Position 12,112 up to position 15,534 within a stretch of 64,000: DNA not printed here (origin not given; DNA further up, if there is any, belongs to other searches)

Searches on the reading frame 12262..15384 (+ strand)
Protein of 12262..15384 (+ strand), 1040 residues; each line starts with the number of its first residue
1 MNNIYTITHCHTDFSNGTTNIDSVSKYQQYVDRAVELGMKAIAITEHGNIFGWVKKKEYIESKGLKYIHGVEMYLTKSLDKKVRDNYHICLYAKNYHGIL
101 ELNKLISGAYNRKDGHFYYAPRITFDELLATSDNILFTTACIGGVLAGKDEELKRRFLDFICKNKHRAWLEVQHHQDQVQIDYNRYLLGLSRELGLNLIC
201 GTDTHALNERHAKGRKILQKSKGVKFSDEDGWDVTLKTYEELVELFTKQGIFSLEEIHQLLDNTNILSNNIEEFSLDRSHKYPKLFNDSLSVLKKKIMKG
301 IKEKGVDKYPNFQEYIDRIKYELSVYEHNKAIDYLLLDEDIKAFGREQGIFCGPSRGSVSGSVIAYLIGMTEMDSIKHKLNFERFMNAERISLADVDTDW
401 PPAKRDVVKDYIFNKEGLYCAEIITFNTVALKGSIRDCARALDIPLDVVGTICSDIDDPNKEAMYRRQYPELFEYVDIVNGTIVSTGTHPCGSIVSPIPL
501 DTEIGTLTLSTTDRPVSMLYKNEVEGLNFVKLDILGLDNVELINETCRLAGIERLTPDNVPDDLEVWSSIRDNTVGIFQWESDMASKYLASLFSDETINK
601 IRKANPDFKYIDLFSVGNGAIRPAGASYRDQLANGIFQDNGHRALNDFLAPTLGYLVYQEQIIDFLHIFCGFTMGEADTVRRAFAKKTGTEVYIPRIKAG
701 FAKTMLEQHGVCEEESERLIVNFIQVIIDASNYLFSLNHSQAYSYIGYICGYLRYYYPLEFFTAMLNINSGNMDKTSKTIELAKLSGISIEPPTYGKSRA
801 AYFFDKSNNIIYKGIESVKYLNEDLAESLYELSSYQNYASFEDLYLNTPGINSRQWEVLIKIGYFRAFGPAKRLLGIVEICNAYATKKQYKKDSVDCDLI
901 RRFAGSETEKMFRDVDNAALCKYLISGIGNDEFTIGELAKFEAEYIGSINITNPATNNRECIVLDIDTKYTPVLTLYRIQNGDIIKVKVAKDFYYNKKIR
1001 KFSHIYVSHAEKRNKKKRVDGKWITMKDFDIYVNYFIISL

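Call 24: search_protein_families(library=pfam, proteins=[window:12262-15384:+], max_evalue=0.001)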
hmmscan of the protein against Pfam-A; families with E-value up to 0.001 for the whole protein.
window:12262-15384:+ (1040 aa): 4 families
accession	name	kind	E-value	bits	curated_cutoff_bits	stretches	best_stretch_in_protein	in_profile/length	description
PF07733.18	DNA_pol3_alpha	-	1.4e-48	166.2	23.9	1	292-536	2-260/260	Bacterial DNA polymerase III alpha NTPase domain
PF02811.25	PHP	-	7.7e-24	85.3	26.4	1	9-146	3-129/164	PHP domain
PF17657.6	DNA_pol3_finger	-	4.4e-14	52.6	22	1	641-707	100-164/166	Bacterial DNA polymerase III alpha subunit finger domain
PF14579.12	HHH_6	-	2.8e-08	34.3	25.6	1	787-873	1-88/90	Helix-hairpin-helix motif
